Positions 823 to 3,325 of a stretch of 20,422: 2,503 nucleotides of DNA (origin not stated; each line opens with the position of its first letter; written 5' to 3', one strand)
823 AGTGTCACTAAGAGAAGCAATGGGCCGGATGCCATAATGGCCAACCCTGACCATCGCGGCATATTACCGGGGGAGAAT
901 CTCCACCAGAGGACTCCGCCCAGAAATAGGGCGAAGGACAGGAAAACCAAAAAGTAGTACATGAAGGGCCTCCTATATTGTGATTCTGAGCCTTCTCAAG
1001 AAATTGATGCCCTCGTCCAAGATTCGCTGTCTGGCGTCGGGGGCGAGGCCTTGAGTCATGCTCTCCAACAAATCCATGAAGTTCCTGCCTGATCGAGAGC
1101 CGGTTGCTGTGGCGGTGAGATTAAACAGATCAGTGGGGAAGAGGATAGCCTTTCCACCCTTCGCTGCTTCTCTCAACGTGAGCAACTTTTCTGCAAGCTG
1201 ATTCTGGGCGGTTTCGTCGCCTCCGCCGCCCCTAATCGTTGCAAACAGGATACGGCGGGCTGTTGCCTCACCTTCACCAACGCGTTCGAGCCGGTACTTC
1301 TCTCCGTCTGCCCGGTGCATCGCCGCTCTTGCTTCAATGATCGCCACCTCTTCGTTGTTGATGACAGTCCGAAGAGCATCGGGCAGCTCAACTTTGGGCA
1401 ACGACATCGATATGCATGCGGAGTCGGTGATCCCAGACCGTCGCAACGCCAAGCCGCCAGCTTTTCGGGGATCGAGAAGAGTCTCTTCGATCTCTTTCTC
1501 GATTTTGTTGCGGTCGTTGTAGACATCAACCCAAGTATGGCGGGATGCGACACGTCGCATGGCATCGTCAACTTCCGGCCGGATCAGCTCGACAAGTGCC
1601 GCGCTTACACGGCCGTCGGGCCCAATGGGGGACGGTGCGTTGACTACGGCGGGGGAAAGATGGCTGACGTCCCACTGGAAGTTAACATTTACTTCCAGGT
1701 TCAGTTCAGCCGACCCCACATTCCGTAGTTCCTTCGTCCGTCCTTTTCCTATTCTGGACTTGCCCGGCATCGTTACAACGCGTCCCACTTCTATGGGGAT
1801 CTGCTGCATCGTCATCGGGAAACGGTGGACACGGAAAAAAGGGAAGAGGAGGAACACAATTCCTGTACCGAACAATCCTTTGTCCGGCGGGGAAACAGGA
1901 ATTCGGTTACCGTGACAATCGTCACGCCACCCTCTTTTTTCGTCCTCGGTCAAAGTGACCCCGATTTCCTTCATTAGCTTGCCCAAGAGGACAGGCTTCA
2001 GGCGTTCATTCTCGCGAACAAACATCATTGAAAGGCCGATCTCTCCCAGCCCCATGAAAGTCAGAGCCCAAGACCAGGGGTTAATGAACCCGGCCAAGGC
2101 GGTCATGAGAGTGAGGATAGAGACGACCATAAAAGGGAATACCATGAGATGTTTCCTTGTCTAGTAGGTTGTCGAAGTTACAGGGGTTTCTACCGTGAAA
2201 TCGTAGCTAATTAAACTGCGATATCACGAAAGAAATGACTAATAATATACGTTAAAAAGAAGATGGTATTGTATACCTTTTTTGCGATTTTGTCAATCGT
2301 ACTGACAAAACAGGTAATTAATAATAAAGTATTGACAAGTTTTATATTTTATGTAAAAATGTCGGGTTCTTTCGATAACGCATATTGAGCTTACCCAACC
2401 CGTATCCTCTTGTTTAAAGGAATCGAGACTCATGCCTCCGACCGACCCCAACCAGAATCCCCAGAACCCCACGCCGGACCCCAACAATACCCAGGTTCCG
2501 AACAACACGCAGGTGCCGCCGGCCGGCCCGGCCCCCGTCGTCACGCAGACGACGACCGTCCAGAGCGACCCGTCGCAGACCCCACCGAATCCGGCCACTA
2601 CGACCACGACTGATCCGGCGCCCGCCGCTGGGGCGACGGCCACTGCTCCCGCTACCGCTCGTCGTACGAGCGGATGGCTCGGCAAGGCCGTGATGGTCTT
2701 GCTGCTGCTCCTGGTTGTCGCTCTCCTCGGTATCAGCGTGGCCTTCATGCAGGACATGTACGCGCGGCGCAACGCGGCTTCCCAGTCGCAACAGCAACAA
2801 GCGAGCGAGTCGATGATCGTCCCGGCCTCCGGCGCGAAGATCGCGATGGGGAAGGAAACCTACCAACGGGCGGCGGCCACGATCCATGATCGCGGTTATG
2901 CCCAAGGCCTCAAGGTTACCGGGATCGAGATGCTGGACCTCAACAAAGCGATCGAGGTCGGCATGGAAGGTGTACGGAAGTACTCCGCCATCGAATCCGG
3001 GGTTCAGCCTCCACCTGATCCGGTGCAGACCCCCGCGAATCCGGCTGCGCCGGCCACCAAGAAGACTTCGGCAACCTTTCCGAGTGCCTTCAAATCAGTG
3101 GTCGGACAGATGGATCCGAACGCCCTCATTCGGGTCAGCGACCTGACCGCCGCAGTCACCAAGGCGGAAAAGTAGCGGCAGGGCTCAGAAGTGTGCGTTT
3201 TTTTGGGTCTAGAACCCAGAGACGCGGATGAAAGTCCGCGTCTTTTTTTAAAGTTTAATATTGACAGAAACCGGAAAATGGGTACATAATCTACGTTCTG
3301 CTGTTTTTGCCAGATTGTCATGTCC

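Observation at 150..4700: Compositionally foreign GC-rich / GC3-rich ~4.5-kb segment ending ~450 bp from tRNA-Leu: probable horizontally acquired island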

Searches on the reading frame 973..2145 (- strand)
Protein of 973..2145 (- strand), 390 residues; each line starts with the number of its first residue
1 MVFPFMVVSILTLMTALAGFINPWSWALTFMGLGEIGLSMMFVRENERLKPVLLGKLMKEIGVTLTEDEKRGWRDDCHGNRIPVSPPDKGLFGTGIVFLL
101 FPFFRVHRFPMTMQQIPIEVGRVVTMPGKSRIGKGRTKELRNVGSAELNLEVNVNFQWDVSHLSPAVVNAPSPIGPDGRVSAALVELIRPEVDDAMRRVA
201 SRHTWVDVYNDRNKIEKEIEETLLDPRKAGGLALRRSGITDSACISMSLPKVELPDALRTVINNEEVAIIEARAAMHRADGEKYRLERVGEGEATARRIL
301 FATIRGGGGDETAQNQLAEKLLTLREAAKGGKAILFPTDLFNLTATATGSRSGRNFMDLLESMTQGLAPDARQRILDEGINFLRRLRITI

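Call 6: search_protein_families(library=pfam, proteins=[window:973-2145:-], max_evalue=0.01)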
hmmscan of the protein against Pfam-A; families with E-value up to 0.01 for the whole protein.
window:973-2145:- (390 aa): 1 family
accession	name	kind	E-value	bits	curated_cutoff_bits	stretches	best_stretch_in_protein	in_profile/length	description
PF01145.31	Band_7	-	2.1e-11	44.7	23.6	1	91-283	20-176/176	SPFH domain / Band 7 family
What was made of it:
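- On SPFH / Band 7 family (PF01145): Window 973-2145: 44.7 bits against a cut-off of 23.6, E = 2e-11 (call 6).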

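Call 9: find_encoding_contigs(protein=window:973-2145:-, flank=10000, max_places=6)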
Protein window:973-2145:- (390 aa): no gene with exactly this product is on record in the collection.

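Call 11: search_protein_families(library=phrogs, proteins=[window:973-2145:-], max_evalue=0.01)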
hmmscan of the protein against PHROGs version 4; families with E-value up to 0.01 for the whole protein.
window:973-2145:- (390 aa): 1 family
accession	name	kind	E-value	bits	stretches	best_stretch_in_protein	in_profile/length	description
phrog_200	-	other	9.8e-06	25.9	1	101-299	133-304/379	lipoprotein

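Call 12: search_protein_families(library=ncbifam, proteins=[window:973-2145:-], max_evalue=0.01)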
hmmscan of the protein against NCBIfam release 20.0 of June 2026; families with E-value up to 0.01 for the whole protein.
window:973-2145:- (390 aa): 0 families

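Call 16: find_homologous_proteins(query=window:973-2145:-)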
Query window:973-2145:- (390 aa): 2 proteins with E <= 0.001 among 8000 candidates.
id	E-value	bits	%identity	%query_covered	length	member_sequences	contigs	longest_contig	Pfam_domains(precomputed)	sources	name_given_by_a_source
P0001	1.1e-255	866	100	100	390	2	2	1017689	PF01145.32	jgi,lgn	-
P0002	1.6e-102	362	48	96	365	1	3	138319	PF01145.32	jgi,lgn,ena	-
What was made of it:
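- Tried and rejected: SPFH found only itself and one relative (call 16).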

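Call 17: find_encoding_contigs(protein=P0002, flank=10000, max_places=4)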
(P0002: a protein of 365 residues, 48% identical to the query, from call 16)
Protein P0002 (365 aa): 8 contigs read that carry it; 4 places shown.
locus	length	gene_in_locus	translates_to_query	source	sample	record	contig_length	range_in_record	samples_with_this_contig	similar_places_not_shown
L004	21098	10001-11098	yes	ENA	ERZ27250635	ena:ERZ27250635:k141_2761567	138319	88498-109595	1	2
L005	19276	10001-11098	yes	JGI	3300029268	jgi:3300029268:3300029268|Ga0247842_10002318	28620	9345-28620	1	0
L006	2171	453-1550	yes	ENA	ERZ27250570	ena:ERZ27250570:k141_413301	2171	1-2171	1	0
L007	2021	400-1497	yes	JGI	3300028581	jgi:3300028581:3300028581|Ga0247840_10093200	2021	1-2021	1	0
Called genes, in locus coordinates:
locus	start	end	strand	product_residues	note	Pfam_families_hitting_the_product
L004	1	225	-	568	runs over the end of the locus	-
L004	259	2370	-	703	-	PF01138:RNase_PH, PF03725:RNase_PH_C, PF01138:RNase_PH, PF00013:KH_1, PF00575:S1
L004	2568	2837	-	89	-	PF00312:Ribosomal_S15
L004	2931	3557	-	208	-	-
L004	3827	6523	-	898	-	PF02861:Clp_N, PF00004:AAA, PF17871:AAA_lid_9, PF00158:Sigma54_activat, PF00004:AAA, PF07724:AAA_2, PF07728:AAA_5, PF10431:ClpB_D2-small, +11 more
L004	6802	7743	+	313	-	-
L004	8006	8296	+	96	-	-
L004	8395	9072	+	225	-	-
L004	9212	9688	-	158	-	-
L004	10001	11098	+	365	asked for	PF01145:Band_7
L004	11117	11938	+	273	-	-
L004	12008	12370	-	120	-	PF18895:T4SS_pilin (weak)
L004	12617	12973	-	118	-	PF04956:TrbC (weak), PF18895:T4SS_pilin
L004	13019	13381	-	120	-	PF04956:TrbC (weak), PF18895:T4SS_pilin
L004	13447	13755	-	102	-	PF18895:T4SS_pilin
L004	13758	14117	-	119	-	PF18895:T4SS_pilin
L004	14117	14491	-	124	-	PF18895:T4SS_pilin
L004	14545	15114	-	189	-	PF18895:T4SS_pilin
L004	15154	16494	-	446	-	PF01547:SBP_bac_1, PF13416:SBP_bac_8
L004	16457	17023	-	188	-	PF01135:PCMT (weak), PF01209:Ubie_methyltran, PF06325:PrmA (weak), PF13847:Methyltransf_31, PF08241:Methyltransf_11, PF08242:Methyltransf_12, PF13649:Methyltransf_25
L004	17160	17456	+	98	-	PF01541:GIY-YIG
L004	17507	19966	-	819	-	PF00521:DNA_topoisoIV, PF03989:DNA_gyraseA_C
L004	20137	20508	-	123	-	-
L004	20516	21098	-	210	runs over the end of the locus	PF13483:Lactamase_B_3, PF12706:Lactamase_B_2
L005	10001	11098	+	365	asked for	PF01145:Band_7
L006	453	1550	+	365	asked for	PF01145:Band_7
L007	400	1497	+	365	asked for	PF01145:Band_7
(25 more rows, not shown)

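Call 38: search_protein_families(library=pfam, proteins=[L004:11117-11938:+, L004:9212-9688:-, L004:8395-9072:+], max_evalue=0.01)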
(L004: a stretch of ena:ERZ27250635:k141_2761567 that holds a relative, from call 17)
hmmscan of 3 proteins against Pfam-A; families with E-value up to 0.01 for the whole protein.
L004:11117-11938:+ (273 aa): 0 families

L004:9212-9688:- (158 aa): 0 families

L004:8395-9072:+ (225 aa): 0 families

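Call 50: find_related_loci(query=window:973-2145:-, collection=viral_contigs, flank=5000)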
Query window:973-2145:- (390 aa) in viral_contigs; peptide patterns used: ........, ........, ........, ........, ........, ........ (x = any residue, [..] = any of these).
42 stretches matched a pattern, but none encodes a relative of the query by tblastn (E <= 1e-3).

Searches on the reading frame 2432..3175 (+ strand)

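Call 6: search_protein_families(library=pfam, proteins=[window:2432-3175:+], max_evalue=0.01)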
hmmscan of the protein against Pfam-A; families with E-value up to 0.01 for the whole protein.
window:2432-3175:+ (247 aa): 3 families
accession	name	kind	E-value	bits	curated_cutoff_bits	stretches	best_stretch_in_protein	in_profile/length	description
PF14341.11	PilX_N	-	0.00078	19.8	25.5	1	87-124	6-42/51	PilX N-terminal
PF04610.19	TrbL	-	0.005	17.1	25.9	1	73-122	146-196/215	TrbL/VirB6 plasmid conjugal transfer protein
PF15298.11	AJAP1_PANP_C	-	0.0087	16.8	27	0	38-123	48-142/204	AJAP1/PANP C-terminus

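Call 11: search_protein_families(library=phrogs, proteins=[window:2432-3175:+], max_evalue=0.01)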
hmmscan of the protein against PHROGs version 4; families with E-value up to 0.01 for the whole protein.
window:2432-3175:+ (247 aa): 0 families

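Call 12: search_protein_families(library=ncbifam, proteins=[window:2432-3175:+], max_evalue=0.01)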
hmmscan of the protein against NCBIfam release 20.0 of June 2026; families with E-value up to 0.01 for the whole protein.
window:2432-3175:+ (247 aa): 2 families
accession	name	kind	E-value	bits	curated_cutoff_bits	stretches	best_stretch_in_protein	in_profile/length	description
NF005411.0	PRK06975.1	equivalog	0.0065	14.8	414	1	27-122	272-370/660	fused uroporphyrinogen-III synthase HemD/membrane protein HemX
NF041730.1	XrtH_assoc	equivalog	0.0099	15.6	35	0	74-126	101-154/184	exosortase H-associated membrane protein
